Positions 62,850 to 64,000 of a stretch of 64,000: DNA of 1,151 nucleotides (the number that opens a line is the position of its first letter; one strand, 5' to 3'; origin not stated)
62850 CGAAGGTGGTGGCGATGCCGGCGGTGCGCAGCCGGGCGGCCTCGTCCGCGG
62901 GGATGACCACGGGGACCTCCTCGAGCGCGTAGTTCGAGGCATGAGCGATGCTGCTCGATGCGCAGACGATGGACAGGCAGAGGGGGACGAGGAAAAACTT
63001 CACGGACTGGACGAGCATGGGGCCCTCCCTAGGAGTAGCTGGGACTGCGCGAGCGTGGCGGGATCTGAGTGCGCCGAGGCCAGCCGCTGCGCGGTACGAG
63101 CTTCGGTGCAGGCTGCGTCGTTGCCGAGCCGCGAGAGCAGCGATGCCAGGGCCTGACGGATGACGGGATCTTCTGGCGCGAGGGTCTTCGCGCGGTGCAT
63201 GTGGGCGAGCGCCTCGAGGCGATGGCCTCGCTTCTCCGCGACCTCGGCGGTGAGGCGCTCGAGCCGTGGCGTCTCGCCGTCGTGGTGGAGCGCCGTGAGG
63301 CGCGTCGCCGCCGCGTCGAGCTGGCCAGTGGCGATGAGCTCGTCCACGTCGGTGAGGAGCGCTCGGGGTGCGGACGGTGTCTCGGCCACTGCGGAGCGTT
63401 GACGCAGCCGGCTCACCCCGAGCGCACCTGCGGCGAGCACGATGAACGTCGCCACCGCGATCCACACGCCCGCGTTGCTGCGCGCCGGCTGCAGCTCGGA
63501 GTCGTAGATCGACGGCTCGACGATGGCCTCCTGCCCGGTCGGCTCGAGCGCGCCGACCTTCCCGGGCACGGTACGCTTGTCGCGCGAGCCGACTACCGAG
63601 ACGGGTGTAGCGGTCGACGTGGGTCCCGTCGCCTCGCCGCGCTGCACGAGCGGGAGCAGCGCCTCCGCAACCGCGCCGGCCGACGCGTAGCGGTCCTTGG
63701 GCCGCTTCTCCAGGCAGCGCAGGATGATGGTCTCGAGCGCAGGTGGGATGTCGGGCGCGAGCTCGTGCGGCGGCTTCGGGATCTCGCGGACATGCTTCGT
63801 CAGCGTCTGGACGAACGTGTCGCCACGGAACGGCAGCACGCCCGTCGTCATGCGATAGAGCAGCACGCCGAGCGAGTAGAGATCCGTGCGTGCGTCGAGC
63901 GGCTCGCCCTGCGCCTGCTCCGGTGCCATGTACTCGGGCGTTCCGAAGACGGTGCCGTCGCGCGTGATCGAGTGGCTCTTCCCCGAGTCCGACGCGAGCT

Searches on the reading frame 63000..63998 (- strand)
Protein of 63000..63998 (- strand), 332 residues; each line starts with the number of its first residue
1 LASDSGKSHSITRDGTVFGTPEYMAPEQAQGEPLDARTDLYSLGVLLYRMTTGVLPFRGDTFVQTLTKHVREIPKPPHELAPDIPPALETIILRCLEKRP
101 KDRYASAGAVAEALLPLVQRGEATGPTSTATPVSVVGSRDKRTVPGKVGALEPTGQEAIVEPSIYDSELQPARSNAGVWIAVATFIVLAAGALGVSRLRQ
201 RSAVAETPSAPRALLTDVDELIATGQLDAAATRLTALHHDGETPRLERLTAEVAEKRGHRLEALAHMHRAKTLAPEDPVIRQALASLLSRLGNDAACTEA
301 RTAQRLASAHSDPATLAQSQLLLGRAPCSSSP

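Call 3: search_protein_families(library=pfam, proteins=[window:63000-63998:-], max_evalue=0.01)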
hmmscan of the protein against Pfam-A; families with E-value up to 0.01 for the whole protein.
window:63000-63998:- (332 aa): 3 families
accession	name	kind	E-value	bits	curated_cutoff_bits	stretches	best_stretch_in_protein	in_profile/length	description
PF00069.31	Pkinase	-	1.7e-14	54.3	31.7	1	8-109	145-257/263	Protein kinase domain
PF07714.23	PK_Tyr_Ser-Thr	-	1.9e-06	27.8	23.1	1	18-104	165-249/258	Protein tyrosine and serine/threonine kinase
PF14559.12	TPR_19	-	0.0015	19.2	25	0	202-251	16-66/68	Tetratricopeptide repeat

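Call 4: search_protein_families(library=ncbifam, proteins=[window:63000-63998:-], max_evalue=0.01)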
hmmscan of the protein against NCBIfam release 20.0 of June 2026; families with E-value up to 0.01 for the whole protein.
window:63000-63998:- (332 aa): 8 families
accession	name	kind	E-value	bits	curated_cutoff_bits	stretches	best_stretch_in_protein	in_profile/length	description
NF033483.0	PknB_PASTA_kin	equivalog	2.8e-38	132.3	450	1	7-196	158-352/563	Stk1 family PASTA domain-containing Ser/Thr kinase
NF009651.0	PRK13184.1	equivalog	4.3e-23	81.2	839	1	8-119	182-292/932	serine/threonine-protein kinase PknD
NF052427.1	StpK7MSMEG_1200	equivalog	3.7e-19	68.6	900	1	7-115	159-266/601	serine/threonine protein kinase StpK7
NF047741.1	antiphage_MADS6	equivalog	8e-15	54.4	460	1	9-129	354-472/612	methylation-associated defense system protein kinase MAD6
TIGR03903.1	TOMM_kin_cyc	equivalog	1.8e-13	49.3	705.75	1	8-140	140-278/1267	TOMM system kinase/cyclase fusion protein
NF038150.1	lanthi_synth_IV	equivalog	2e-08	33.1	650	1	15-132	353-460/851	class IV lanthionine synthetase LanL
NF053615.1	SerThrKinAfsKStmc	equivalog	2.3e-08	33.2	1300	1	12-183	167-337/809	protein serine/threonine kinase AfsK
NF033442.0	BREX_PglW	equivalog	7.6e-07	27.2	990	1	22-117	393-486/1391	BREX system serine/threonine kinase PglW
